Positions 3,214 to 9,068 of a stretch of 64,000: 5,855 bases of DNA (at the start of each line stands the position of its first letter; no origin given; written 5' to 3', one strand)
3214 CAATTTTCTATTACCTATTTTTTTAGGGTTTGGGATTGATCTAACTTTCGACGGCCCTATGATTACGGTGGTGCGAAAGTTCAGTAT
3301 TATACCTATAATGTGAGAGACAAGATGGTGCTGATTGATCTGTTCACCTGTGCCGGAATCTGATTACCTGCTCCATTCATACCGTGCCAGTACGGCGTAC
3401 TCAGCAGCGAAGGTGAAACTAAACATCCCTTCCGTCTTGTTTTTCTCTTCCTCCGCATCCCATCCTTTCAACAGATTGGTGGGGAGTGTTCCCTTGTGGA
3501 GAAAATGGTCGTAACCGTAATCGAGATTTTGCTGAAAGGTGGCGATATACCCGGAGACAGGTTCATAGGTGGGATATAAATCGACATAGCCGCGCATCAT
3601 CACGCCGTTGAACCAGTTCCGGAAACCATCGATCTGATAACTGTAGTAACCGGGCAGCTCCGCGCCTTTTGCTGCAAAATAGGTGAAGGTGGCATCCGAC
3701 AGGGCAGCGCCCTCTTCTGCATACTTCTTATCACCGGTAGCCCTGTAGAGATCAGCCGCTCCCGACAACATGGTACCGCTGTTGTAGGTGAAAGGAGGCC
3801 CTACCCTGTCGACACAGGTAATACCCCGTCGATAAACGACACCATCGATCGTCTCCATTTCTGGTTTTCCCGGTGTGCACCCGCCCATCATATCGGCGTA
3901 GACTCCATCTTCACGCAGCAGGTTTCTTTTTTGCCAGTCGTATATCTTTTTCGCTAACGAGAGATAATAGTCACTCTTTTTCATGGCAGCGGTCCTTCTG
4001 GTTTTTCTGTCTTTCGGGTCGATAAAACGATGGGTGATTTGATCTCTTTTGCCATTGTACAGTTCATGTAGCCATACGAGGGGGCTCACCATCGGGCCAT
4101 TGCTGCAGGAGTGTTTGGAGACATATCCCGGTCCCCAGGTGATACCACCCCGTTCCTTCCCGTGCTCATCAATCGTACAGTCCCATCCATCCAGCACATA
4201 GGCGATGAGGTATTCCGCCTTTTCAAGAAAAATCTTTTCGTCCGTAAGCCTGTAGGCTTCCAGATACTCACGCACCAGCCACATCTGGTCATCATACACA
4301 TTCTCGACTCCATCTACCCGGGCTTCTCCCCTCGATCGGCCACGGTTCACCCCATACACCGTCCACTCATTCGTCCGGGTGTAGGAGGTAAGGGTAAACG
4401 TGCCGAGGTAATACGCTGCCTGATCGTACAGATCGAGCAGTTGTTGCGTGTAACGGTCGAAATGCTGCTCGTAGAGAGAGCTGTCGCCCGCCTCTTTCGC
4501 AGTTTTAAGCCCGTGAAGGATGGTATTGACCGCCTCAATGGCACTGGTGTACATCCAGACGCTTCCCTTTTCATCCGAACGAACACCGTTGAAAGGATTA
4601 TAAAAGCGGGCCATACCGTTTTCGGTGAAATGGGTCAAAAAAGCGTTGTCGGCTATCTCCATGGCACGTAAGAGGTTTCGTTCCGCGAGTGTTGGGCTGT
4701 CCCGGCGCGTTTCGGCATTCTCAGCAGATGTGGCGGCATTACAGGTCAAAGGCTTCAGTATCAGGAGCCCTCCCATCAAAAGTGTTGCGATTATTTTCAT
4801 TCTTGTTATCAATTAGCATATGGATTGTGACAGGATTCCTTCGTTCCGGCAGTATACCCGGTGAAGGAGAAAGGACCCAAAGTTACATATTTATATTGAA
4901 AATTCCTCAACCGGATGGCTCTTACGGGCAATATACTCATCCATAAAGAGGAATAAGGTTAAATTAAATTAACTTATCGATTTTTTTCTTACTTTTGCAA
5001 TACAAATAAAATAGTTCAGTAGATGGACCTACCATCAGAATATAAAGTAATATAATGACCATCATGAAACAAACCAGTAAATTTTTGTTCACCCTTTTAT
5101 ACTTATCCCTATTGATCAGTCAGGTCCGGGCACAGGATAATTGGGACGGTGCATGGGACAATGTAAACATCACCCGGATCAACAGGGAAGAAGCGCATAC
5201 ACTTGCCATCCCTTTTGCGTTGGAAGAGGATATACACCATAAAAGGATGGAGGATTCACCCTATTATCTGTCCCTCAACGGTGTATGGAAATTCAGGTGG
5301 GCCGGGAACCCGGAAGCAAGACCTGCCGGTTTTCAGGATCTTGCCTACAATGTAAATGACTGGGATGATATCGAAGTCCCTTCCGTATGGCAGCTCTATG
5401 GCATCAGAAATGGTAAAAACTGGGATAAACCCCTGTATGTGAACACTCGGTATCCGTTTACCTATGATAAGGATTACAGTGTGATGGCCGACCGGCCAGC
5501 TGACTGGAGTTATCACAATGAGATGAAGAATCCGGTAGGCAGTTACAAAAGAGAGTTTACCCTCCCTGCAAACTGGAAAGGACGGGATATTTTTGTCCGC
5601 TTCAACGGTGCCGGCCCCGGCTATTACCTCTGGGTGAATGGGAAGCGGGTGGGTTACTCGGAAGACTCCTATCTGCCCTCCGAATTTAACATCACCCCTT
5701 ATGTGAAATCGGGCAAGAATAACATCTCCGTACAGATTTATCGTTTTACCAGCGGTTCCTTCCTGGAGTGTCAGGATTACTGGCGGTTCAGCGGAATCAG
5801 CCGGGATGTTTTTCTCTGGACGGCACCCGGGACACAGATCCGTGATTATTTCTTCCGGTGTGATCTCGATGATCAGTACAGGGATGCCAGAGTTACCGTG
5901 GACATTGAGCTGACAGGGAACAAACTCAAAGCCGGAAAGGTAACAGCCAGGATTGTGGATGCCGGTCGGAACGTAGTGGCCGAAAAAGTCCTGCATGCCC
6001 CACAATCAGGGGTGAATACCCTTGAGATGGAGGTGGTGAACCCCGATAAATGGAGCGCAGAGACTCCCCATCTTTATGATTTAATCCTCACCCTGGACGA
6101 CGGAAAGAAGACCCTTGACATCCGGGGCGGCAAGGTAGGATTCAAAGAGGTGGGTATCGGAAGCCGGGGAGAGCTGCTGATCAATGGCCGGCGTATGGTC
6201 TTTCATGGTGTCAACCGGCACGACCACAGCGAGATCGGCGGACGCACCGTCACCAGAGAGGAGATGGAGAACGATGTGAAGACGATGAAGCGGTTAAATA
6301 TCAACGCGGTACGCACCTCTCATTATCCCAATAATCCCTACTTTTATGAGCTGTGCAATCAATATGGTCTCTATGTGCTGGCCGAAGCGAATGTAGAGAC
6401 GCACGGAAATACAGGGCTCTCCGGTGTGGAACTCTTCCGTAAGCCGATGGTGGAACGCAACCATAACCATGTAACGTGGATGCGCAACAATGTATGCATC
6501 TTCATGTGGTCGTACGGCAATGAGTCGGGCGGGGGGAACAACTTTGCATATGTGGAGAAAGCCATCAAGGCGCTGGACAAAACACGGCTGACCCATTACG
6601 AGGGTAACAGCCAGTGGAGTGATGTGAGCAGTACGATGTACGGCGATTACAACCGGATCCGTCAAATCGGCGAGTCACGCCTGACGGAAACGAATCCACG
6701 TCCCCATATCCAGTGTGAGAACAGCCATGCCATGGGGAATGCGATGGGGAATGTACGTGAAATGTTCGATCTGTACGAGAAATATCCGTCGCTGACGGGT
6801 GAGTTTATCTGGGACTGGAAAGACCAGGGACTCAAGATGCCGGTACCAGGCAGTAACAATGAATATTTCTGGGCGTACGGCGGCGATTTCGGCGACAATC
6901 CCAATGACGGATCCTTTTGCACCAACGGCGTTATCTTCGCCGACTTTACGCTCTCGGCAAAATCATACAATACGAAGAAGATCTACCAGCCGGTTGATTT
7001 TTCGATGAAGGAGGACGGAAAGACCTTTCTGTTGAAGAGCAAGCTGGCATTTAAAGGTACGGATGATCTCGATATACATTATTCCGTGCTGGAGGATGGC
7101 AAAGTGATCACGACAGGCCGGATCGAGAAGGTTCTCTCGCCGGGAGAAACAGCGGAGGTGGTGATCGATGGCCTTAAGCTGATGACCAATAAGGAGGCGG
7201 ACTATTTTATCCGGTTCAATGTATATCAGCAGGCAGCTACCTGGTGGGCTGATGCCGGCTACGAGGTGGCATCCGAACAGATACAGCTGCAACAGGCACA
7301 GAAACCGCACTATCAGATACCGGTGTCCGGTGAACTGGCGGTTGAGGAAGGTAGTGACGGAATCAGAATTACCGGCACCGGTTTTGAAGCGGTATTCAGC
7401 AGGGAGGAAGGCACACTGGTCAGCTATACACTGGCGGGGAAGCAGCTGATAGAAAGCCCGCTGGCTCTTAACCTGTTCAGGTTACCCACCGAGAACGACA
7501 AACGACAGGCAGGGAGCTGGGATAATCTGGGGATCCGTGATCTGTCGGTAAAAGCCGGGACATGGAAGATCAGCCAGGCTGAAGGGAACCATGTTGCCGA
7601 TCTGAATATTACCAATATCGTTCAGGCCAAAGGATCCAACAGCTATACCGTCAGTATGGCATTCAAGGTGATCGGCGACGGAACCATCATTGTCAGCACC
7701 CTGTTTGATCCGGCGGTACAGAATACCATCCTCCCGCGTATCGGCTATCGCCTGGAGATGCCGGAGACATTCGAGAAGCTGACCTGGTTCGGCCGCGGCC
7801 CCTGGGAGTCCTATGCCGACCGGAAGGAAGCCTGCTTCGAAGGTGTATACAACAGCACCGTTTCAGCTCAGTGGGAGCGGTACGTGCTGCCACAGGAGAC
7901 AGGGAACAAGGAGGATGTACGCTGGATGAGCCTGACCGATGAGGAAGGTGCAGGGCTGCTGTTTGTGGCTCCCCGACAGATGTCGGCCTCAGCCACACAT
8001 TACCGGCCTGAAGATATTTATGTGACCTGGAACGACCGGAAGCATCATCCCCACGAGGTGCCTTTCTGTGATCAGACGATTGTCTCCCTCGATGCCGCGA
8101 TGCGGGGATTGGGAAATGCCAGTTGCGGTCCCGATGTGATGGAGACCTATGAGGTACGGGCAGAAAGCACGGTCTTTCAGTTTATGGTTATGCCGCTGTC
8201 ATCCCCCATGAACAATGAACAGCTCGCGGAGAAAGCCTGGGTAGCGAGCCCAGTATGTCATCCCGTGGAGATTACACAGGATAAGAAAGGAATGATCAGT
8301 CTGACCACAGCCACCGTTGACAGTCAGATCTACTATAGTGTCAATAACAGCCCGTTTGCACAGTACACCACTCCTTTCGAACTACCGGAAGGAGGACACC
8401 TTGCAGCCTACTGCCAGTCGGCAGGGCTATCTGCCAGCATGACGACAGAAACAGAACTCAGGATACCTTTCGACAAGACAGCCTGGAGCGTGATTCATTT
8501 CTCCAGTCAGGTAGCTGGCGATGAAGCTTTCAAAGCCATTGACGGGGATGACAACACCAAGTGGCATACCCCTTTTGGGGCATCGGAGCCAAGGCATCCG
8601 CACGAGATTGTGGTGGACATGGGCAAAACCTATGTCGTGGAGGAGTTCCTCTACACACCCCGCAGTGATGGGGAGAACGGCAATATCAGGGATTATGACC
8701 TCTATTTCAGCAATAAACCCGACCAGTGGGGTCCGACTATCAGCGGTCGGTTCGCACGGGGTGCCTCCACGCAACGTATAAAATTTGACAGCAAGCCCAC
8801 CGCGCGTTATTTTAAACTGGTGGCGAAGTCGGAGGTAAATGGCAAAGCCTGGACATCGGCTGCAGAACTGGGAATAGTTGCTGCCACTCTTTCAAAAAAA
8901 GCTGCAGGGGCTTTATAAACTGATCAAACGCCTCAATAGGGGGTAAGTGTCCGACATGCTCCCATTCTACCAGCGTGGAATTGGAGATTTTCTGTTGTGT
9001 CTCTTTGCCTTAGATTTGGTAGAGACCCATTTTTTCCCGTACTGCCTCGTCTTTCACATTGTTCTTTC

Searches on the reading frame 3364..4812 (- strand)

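Call 60: search_protein_families(library=pfam, proteins=[window:3364-4812:-], max_evalue=0.00001)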
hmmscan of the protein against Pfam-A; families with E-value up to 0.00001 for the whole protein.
window:3364-4812:- (482 aa): 1 family
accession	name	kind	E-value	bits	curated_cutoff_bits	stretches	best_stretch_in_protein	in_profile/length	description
PF03663.20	Glyco_hydro_76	-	1.8e-18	67.6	25.9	1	275-382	167-258/366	Glycosyl hydrolase family 76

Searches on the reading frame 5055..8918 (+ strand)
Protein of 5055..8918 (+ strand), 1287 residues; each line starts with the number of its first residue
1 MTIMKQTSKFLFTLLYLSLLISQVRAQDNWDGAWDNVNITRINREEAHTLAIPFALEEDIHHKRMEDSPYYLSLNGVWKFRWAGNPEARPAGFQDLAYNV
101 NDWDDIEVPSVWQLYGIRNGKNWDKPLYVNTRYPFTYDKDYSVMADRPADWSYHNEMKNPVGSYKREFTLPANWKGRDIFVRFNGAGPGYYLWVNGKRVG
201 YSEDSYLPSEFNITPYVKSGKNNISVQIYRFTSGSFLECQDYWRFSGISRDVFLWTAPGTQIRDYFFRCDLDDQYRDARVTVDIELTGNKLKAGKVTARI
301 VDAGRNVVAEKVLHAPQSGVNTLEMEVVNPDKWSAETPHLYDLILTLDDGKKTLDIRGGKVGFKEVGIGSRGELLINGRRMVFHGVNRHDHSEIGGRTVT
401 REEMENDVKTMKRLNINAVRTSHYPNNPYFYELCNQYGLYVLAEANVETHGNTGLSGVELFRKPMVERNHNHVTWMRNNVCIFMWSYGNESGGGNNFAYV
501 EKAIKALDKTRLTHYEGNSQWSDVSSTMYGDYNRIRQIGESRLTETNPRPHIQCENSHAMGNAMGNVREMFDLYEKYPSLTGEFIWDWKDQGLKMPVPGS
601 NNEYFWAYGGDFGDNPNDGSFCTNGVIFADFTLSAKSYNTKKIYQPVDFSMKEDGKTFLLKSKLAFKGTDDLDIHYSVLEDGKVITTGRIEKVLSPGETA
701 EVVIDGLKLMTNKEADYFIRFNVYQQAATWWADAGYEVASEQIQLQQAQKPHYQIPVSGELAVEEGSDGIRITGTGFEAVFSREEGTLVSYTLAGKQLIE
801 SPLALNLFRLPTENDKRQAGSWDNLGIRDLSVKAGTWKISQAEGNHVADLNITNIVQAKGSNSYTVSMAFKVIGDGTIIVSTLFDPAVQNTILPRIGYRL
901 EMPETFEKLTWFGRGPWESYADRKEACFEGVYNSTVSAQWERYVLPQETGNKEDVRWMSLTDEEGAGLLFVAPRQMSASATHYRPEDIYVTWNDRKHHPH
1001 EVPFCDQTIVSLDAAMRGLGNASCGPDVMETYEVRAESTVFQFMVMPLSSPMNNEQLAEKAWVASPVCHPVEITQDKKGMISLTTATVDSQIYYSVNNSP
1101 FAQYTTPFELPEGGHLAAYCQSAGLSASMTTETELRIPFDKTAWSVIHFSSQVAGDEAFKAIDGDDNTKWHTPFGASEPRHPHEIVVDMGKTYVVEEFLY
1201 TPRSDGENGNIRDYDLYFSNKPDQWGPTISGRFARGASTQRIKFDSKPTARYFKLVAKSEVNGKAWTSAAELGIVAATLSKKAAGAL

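Call 60: search_protein_families(library=pfam, proteins=[window:5055-8918:+], max_evalue=0.00001)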
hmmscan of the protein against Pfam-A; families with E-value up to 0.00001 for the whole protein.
window:5055-8918:+ (1287 aa): 8 families
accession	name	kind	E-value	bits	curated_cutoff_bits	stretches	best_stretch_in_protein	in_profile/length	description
PF02836.23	Glyco_hydro_2_C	-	1.7e-78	264.3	21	1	372-648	6-301/302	Glycosyl hydrolases family 2, TIM barrel domain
PF02929.23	Bgal_small_N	-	2e-66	224.6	25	1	774-1043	2-246/248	Beta galactosidase small chain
PF02837.24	Glyco_hydro_2_N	-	2.2e-31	109.5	28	1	73-258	3-169/169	Glycosyl hydrolases family 2, sugar binding domain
PF00754.31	F5_F8_type_C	-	9.5e-21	74.7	28.2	1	1150-1272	5-127/127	F5/8 type C domain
PF16353.11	LacZ_4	-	2.8e-19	69.6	27.3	1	660-746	3-87/87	Beta-galactosidase, domain 4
PF00703.27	Glyco_hydro_2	-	1.1e-16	62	23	1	260-364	1-109/109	Glycosyl hydrolases family 2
PF22633.2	F5_F8_type_C_2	-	1e-11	45.7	27.8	1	1160-1255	1-91/91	NedA-like, galactose-binding domain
PF22666.2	Glyco_hydro_2_N2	-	7.8e-07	29.7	27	0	163-229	51-118/167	Glycosyl hydrolase 2 galactose-binding domain-like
